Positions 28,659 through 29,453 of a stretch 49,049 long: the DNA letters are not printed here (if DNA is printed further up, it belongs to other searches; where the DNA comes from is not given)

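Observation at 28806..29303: Intact stand-alone MurD domain-3 paralogue between murD and ftsW in the dcw operon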

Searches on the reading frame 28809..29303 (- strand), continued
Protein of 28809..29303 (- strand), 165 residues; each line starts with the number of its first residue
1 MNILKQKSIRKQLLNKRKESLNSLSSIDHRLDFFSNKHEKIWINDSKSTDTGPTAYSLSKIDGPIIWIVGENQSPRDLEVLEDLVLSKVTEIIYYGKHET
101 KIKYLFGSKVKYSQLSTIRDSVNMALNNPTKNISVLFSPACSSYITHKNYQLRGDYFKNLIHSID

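Call 50: list_cluster_members(proteins=[P0172, P0168, P0174, P0191, P0194, P0202, P0206, P0216, P0223, P0225])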
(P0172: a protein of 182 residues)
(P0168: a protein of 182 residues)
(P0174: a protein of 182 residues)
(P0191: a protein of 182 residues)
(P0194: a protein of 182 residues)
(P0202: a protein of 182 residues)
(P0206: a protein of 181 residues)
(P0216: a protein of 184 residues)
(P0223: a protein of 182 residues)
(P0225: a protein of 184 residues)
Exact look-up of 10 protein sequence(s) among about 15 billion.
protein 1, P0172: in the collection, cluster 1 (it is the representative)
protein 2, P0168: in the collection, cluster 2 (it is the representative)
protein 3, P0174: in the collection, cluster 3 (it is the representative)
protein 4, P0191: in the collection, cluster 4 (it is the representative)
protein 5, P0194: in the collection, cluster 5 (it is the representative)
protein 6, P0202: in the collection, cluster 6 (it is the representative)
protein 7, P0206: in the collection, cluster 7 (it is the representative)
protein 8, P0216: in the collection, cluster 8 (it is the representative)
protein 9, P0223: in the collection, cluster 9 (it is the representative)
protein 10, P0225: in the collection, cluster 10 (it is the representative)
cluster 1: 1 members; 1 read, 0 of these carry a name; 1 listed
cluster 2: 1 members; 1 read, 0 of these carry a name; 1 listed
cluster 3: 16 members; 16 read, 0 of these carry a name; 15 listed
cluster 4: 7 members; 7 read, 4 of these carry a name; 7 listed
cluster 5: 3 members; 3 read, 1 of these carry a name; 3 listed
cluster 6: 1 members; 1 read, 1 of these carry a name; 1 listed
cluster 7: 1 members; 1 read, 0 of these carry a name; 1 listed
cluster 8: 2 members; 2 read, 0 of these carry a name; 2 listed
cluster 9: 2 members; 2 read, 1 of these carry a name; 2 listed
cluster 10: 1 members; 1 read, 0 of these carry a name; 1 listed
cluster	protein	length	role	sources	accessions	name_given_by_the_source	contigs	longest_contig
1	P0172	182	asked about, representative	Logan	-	-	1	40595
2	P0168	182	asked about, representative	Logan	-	-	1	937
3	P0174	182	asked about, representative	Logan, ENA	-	-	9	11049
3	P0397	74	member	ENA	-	-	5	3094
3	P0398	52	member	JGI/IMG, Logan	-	-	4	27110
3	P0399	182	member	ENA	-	-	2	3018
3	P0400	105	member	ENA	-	-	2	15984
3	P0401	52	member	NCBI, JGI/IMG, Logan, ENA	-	-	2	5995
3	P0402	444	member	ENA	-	-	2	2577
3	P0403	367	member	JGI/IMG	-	-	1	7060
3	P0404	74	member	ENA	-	-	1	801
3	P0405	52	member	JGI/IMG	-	-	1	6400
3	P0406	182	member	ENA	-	-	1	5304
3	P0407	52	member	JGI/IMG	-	-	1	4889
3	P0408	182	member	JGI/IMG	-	-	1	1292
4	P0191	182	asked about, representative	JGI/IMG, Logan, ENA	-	UDP-N-acetylmuramoylalanine--D-glutamate ligase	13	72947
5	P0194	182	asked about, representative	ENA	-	-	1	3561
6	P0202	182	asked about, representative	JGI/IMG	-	UDP-N-acetylmuramoylalanine--D-glutamate ligase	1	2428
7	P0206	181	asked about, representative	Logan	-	-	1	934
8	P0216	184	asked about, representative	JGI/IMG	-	-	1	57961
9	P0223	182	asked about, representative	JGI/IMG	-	UDP-N-acetylmuramoylalanine--D-glutamate ligase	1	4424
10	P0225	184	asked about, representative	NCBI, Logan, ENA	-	-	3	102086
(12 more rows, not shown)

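Call 52: find_encoding_contigs(protein=P0191, flank=10000, max_places=1)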
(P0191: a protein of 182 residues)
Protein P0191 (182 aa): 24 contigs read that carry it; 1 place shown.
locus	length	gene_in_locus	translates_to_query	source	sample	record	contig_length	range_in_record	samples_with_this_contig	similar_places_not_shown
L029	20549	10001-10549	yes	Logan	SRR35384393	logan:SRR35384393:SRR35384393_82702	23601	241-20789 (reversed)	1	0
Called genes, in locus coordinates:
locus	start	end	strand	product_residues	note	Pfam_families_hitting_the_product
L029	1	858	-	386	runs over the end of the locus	PF00072:Response_reg, PF00158:Sigma54_activat, PF01078:Mg_chelatase (faint), PF14532:Sigma54_activ_2, PF00004:AAA (weak), PF07728:AAA_5, PF25601:AAA_lid_14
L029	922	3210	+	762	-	PF23743:Beta-prop_BBS7 (faint), PF01839:FG-GAP (faint), PF13517:FG-GAP_3 (weak), PF18962:Por_Secre_tail (weak)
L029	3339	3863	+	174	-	PF02381:MraZ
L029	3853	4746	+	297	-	PF01795:Methyltransf_5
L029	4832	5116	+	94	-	PF19579:FtsL_2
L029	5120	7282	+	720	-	PF03717:PBP_dimer (weak), PF00905:Transpeptidase, PF03793:PASTA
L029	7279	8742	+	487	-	PF01225:Mur_ligase, PF08245:Mur_ligase_M, PF02875:Mur_ligase_C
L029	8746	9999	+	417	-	PF10555:MraY_sig1 (faint), PF00953:Glycos_transf_4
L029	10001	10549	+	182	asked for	PF02875:Mur_ligase_C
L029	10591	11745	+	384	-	PF01098:FTSW_RODA_SPOVE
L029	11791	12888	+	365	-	PF03033:Glyco_transf_28, PF04101:Glyco_tran_28_C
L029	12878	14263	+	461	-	PF01225:Mur_ligase, PF08245:Mur_ligase_M, PF02875:Mur_ligase_C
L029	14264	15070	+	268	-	-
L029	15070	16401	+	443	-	PF00012:HSP70 (faint), PF11104:PilM_2 (faint), PF14450:FtsA, PF02491:SHS2_FTSA, PF06277:EutA, PF06723:MreB_Mbl, PF14450:FtsA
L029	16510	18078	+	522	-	PF00091:Tubulin, PF12327:FtsZ_C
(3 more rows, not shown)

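Call 53: find_encoding_contigs(protein=P0225, flank=10000, max_places=1)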
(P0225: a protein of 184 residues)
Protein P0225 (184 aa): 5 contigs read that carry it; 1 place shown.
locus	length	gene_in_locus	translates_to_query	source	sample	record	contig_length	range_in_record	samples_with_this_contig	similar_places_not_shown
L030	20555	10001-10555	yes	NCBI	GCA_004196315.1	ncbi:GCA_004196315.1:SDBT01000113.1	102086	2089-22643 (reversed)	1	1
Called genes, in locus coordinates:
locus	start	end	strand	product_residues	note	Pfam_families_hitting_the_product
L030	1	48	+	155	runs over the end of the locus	PF00075:RNase_H, PF13456:RVT_3 (weak)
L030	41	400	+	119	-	-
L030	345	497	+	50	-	-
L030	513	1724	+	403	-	-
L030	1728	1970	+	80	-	-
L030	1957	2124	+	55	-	-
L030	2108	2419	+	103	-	-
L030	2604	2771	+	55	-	-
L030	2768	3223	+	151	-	-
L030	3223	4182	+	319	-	-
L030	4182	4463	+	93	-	-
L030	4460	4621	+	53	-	-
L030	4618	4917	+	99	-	-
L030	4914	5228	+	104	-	-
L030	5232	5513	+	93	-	-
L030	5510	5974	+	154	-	-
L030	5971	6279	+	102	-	PF20137:BubE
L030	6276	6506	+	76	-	-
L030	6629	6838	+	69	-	-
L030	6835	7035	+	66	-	-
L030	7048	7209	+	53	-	-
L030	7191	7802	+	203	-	-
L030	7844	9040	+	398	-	-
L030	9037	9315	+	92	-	PF24043:DUF7352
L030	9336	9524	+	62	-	-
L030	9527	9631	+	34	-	-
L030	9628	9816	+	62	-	-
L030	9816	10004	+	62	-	-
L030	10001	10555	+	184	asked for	PF02875:Mur_ligase_C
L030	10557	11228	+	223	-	-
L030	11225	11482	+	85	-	-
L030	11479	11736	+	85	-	-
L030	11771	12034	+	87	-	-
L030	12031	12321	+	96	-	-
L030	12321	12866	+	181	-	-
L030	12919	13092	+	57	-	-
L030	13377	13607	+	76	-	-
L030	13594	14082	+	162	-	-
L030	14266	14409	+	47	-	-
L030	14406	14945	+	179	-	-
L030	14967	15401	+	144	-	PF00583:Acetyltransf_1 (weak)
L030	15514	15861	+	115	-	-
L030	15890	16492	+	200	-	-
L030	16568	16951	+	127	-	-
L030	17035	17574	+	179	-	-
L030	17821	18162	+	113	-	-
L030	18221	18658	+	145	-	-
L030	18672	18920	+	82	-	-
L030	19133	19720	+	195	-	-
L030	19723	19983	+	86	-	-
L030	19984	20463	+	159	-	PF03692:CxxCxxCC (faint)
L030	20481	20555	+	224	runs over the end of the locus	PF00929:RNase_T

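Call 55: search_dna_similar(query=P0225, collection=phages, mode=protein, max_evalue=0.00001, max_rows=20)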
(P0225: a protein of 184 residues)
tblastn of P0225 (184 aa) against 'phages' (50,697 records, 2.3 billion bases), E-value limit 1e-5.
Records with a match: 27; places in all: 27; records where one place covers at least 80% of the query: 25.
Best place of each record, by identity: <60% 27.
By first word of the organism name: Bacteriophage 14; Listeria 6; Acinetobacter 2; Staphylococcus 2; Enterococcus 2; Salmonella 1.
By host as written in the record: - 17; Listeria monocytogenes 6; Staphylococcus aureus 1; Enterococcus faecalis 1; Staphylococcus pseudintermedius 1; Homo sapiens 1.
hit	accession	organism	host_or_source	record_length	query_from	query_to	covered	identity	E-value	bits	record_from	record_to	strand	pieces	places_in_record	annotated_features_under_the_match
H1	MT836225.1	Bacteriophage sp.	human fecal samples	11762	1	184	100%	37.0%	4e-34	132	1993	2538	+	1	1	record has no annotation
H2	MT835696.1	Bacteriophage sp.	human fecal samples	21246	5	184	98%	35.4%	2e-26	110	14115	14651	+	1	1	record has no annotation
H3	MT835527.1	Bacteriophage sp.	human fecal samples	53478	1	184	100%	34.1%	4e-25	106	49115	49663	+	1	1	record has no annotation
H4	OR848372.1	Listeria phage LM 4-14-1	Listeria monocytogenes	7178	6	177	93%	34.3%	2e-21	96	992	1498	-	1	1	record has no annotation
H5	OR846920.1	Listeria phage LM 4-11-1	Listeria monocytogenes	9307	6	177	93%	34.3%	2e-21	96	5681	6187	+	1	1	record has no annotation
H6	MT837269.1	Bacteriophage sp.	human fecal samples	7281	1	181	98%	32.4%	4e-14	75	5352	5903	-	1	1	record has no annotation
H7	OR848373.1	Listeria phage LM 4-14-1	Listeria monocytogenes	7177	6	177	93%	33.7%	1e-20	94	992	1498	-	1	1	record has no annotation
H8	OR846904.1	Listeria phage LM 4-11-1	Listeria monocytogenes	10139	6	177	93%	33.7%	1e-20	94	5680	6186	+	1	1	record has no annotation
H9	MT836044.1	Bacteriophage sp.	human fecal samples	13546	1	181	98%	31.9%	2e-15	79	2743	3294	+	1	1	record has no annotation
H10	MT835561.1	Bacteriophage sp.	human fecal samples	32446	1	181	98%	30.8%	1e-21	97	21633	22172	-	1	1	record has no annotation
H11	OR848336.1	Listeria phage LM 4-14-1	Listeria monocytogenes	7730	1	181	98%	30.8%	2e-18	87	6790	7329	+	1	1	record has no annotation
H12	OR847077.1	Listeria phage LM 4-11-1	Listeria monocytogenes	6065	1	181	98%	30.8%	3e-18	87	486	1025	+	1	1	record has no annotation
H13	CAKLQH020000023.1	Acinetobacter phage MD-2021a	not known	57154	5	184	98%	30.8%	6e-22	97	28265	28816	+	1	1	murD: UDP-N-acetylmuramoylalanine--D-glutamate ligase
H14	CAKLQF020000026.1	Acinetobacter phage MD-2021a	not known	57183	5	184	98%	30.8%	6e-22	97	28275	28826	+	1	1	murD: UDP-N-acetylmuramoylalanine--D-glutamate ligase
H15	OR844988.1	Staphylococcus phage SA 1306 Kay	Staphylococcus aureus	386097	1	177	96%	31.1%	5e-20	92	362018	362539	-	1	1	record has no annotation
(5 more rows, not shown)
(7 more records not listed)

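Call 56: search_protein_families(library=phrogs, proteins=[L030:513-1721:+, L030:3223-4179:+, L030:7844-9037:+, L030:7191-7799:+, L030:10557-11225:+, L030:12321-12863:+, L030:15890-16489:+, L030:19133-19717:+, L030:14406-14942:+, L030:10001-10552:+], max_evalue=0.001)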
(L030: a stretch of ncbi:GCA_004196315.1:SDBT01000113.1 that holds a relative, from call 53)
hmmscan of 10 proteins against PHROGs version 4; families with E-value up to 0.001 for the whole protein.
L030:513-1721:+ (403 aa): 0 families

L030:3223-4179:+ (319 aa): 0 families

L030:7844-9037:+ (398 aa): 0 families

L030:7191-7799:+ (203 aa): 0 families

L030:10557-11225:+ (223 aa): 0 families

L030:12321-12863:+ (181 aa): 0 families

L030:15890-16489:+ (200 aa): 0 families

L030:19133-19717:+ (195 aa): 0 families

L030:14406-14942:+ (179 aa): 0 families

L030:10001-10552:+ (184 aa): 0 families
